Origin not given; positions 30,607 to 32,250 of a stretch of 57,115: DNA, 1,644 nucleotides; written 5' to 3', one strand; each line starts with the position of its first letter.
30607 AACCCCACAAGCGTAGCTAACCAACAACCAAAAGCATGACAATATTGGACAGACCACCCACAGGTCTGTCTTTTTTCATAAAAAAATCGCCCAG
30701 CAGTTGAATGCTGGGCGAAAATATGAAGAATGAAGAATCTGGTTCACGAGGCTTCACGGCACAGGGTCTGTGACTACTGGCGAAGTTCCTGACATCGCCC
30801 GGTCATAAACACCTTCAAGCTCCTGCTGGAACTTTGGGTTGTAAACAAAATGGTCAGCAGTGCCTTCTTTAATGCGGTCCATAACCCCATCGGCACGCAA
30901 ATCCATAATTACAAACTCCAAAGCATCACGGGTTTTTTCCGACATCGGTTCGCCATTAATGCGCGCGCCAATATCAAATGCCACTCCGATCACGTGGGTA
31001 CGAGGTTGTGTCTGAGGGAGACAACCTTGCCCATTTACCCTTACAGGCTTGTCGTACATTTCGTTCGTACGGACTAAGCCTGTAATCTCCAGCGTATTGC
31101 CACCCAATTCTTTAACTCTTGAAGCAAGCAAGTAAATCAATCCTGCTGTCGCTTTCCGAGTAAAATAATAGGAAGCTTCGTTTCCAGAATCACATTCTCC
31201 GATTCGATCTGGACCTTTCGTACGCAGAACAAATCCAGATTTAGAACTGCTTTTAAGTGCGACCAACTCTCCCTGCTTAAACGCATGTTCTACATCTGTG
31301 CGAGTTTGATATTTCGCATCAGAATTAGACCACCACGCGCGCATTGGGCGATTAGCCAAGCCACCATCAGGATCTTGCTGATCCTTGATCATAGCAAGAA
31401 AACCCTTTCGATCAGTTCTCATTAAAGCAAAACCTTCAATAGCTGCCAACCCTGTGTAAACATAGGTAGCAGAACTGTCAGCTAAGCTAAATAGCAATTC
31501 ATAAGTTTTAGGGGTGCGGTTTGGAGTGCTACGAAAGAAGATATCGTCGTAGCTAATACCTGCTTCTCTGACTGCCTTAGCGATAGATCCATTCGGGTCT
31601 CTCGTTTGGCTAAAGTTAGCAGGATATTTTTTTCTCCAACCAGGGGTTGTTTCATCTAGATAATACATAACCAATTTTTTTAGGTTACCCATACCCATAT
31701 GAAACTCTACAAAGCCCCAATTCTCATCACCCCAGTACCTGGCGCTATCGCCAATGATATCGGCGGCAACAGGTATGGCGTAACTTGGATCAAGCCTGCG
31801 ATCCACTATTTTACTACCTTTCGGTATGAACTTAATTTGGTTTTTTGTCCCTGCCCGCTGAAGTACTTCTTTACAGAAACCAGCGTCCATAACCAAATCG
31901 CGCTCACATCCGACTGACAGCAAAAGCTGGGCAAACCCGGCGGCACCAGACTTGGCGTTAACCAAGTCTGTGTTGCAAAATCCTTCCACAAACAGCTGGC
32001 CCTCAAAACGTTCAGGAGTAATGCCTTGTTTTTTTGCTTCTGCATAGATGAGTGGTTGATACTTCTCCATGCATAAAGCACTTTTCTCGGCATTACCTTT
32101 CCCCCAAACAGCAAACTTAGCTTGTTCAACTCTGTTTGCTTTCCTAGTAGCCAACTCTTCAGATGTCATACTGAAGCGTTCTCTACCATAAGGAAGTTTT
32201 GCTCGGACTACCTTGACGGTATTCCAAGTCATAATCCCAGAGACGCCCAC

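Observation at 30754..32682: Four-TM protein combining SLT-like lytic transglycosylase and M15/LAS-like peptidase motifs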

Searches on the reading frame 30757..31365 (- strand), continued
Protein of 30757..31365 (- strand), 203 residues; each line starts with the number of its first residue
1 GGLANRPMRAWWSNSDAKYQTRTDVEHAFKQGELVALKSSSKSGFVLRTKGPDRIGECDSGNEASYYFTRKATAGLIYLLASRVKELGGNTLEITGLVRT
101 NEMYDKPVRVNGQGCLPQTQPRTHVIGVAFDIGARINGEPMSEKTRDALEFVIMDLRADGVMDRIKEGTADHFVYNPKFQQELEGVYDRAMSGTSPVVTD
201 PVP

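Call 71: list_cluster_members(proteins=[P0020, P0021, P0022, P0024, P0025, P0026, P0029, P0030, P0038, P0050])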
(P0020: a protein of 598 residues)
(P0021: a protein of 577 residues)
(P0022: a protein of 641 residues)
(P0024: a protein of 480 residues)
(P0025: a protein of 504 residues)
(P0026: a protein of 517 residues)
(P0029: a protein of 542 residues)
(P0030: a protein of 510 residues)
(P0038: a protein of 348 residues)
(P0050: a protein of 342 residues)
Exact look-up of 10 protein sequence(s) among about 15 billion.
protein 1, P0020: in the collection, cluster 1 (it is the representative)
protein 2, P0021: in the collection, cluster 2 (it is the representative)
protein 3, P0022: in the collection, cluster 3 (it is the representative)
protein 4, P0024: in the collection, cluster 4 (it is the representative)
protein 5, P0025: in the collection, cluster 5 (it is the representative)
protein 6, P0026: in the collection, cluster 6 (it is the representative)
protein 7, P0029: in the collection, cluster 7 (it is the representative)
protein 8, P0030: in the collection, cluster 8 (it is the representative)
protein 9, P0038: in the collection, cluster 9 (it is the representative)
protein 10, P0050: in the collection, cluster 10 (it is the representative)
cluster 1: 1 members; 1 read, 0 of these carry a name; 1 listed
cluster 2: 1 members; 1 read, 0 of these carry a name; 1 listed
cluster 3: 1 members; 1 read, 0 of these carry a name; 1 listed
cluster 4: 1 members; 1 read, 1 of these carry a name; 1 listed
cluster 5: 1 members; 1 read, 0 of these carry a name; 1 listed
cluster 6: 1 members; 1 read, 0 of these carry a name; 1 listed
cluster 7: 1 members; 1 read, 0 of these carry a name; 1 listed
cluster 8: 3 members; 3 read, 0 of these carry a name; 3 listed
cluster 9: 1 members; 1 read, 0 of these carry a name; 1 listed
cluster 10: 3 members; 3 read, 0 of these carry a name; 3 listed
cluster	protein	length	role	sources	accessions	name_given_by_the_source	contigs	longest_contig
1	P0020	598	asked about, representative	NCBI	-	-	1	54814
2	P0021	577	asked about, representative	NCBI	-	-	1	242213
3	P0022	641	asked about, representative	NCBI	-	-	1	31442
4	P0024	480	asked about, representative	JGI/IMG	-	hypothetical protein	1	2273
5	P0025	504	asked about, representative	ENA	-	-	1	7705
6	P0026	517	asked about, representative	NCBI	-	-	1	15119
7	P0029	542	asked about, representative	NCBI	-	-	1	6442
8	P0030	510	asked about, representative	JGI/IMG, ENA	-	-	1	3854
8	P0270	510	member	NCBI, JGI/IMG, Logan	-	-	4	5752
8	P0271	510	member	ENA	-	-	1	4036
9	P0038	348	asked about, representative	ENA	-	-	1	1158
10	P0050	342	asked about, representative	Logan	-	-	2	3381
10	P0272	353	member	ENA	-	-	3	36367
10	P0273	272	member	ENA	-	-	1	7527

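Call 72: find_encoding_contigs(protein=P0021, flank=8000, max_places=1)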
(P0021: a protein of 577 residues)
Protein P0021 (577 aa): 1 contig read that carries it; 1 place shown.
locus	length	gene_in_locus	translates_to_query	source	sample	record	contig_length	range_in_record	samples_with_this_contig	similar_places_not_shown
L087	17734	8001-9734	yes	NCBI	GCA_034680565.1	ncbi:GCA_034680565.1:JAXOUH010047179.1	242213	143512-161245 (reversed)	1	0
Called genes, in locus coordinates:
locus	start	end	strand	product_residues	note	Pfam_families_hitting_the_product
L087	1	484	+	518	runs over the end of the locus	-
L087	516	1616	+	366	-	-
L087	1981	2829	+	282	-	-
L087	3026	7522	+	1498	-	-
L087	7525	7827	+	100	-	-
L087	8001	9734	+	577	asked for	PF01464:SLT, PF18979:DUF5715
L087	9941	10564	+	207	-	-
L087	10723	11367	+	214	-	PF04138:GtrA_DPMS_TM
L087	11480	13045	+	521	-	PF05496:RuvB_N (faint), PF13177:DNA_pol3_delta2, PF13604:AAA_30 (faint), PF00004:AAA, PF13401:AAA_22, PF21960:RCF1-5-like_lid (weak), PF22608:DNAX_ATPase_lid, PF12169:DNA_pol3_gamma3, +1 more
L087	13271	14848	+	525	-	-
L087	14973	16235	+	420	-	PF00089:Trypsin, PF13365:Trypsin_2, PF13180:PDZ_2, PF00595:PDZ (weak), PF17820:PDZ_6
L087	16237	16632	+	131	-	PF03652:RuvX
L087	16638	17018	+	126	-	-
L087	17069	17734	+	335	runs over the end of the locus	PF01087:GalP_UDP_transf, PF16268:DUF4921, PF01230:HIT (faint), PF02744:GalP_UDP_tr_C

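Call 80: search_dna_similar(query=P0023, collection=plasmids, mode=protein, max_evalue=0.001, max_rows=15)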
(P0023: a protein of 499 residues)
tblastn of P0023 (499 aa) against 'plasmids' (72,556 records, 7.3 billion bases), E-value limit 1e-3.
No match.

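Call 81: find_encoding_contigs(protein=P0026, flank=7000, max_places=1)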
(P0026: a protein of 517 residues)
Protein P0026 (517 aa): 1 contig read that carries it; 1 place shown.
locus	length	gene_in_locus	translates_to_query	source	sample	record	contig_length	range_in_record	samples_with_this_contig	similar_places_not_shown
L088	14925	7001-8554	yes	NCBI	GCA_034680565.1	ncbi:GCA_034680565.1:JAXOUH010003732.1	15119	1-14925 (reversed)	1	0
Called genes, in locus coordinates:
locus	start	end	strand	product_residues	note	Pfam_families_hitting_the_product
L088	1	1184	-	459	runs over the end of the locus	?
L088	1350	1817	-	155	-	PF01029:NusB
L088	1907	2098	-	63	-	PF01783:Ribosomal_L32p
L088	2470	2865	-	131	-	-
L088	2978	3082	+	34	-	-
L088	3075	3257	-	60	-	-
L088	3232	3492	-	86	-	-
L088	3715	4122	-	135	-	-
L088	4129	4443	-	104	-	-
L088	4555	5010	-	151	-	-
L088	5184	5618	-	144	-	-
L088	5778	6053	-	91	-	-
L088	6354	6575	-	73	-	-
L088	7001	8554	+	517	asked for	PF01464:SLT (faint), PF18979:DUF5715 (faint)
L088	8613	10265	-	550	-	PF00118:Cpn60_TCP1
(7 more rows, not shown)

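Call 82: find_encoding_contigs(protein=P0022, flank=8000, max_places=1)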
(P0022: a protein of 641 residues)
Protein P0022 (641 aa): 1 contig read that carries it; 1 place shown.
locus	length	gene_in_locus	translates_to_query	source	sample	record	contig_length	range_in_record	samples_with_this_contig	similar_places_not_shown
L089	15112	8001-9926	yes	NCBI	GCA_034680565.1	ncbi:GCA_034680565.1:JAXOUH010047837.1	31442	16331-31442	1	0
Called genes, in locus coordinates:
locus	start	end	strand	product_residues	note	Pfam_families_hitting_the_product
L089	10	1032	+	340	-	PF02195:ParB_N, PF17762:HTH_ParB, PF23552:ParB_C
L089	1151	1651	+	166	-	-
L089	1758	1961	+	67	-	-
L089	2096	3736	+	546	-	PF13428:TPR_14 (faint), PF00515:TPR_1, PF07719:TPR_2 (weak), PF13424:TPR_12 (weak), PF14559:TPR_19 (weak), PF13431:TPR_17, PF00515:TPR_1 (weak), PF10952:DUF2753 (weak), +3 more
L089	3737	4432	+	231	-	PF00535:Glycos_transf_2, PF13641:Glyco_tranf_2_3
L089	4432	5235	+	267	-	PF00730:HhH-GPD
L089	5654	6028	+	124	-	PF01050:MannoseP_isomer (weak), PF07883:Cupin_2, PF02311:AraC_binding (weak), PF03079:ARD (weak)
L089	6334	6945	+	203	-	PF02163:Peptidase_M50 (weak)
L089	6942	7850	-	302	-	-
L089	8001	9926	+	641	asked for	PF01464:SLT, PF18979:DUF5715 (weak)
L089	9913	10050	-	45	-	-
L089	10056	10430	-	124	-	-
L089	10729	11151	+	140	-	PF00164:Ribosom_S12_S23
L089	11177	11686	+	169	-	PF00177:Ribosomal_S7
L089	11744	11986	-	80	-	-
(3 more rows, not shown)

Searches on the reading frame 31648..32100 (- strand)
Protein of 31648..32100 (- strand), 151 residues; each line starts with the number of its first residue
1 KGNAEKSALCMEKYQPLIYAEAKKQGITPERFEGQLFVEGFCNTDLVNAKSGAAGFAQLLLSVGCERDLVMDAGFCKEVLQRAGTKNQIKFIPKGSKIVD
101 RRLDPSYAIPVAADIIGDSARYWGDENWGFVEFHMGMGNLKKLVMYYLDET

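Call 78: search_solved_structures(query=A6, max_evalue=1, show_alignments=2)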
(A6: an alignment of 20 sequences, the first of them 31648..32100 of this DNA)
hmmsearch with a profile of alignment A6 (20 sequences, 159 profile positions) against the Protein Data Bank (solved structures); distinct sequences matched with E-value up to 1: 53.
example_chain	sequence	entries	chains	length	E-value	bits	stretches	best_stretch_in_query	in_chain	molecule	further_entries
6yt5_G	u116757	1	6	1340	1.4e-16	63.8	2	10-71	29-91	Peptidoglycan transglycosylase gp16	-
7eyb_I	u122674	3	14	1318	1.5e-16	63.7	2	10-71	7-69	Peptidoglycan transglycosylase gp16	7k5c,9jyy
3t36_A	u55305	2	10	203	7.5e-12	48.4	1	8-63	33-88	Endo-type membrane-bound lytic murein transglycosylase A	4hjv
2y8p_A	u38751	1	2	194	7.7e-12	48.4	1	8-63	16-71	ENDO-TYPE MEMBRANE-BOUND LYTIC MUREIN TRANSGLYCOSYLASE A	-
6ghz_B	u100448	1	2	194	7.7e-12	48.4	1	8-63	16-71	Endo-type membrane-bound lytic murein transglycosylase A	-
6gi4_B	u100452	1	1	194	1.5e-11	47.4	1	8-63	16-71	Endo-type membrane-bound lytic murein transglycosylase A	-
6gi3_B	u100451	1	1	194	4.4e-11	45.9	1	8-63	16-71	Endo-type membrane-bound lytic murein transglycosylase A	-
9vi7_A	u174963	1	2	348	4.5e-11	45.9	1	9-65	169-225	lytic transglycosylase c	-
9b45_a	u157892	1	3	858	2.1e-10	43.7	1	6-77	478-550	gp41 Tape measure protein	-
4hjy_A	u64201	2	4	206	2.6e-10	43.4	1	8-63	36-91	Endo-type membrane-bound lytic murein transglycosylase A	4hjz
6ghy_B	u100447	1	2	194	2.7e-10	43.4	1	8-63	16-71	Endo-type membrane-bound lytic murein transglycosylase A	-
6fbt_A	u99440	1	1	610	3.1e-10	43.2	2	15-66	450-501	Probable soluble lytic transglycosylase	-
5ohu_A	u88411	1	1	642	3.4e-10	43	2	15-66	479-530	Soluble lytic murein transglycosylase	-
1qsa_A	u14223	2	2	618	6.6e-10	42.1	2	12-65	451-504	PROTEIN (SOLUBLE LYTIC TRANSGLYCOSYLASE SLT70) | SOLUBLE LYTIC TRANSGLYCOSYLASE SLT70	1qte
1sly_A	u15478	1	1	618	8.2e-10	41.8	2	12-65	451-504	70-KDA SOLUBLE LYTIC TRANSGLYCOSYLASE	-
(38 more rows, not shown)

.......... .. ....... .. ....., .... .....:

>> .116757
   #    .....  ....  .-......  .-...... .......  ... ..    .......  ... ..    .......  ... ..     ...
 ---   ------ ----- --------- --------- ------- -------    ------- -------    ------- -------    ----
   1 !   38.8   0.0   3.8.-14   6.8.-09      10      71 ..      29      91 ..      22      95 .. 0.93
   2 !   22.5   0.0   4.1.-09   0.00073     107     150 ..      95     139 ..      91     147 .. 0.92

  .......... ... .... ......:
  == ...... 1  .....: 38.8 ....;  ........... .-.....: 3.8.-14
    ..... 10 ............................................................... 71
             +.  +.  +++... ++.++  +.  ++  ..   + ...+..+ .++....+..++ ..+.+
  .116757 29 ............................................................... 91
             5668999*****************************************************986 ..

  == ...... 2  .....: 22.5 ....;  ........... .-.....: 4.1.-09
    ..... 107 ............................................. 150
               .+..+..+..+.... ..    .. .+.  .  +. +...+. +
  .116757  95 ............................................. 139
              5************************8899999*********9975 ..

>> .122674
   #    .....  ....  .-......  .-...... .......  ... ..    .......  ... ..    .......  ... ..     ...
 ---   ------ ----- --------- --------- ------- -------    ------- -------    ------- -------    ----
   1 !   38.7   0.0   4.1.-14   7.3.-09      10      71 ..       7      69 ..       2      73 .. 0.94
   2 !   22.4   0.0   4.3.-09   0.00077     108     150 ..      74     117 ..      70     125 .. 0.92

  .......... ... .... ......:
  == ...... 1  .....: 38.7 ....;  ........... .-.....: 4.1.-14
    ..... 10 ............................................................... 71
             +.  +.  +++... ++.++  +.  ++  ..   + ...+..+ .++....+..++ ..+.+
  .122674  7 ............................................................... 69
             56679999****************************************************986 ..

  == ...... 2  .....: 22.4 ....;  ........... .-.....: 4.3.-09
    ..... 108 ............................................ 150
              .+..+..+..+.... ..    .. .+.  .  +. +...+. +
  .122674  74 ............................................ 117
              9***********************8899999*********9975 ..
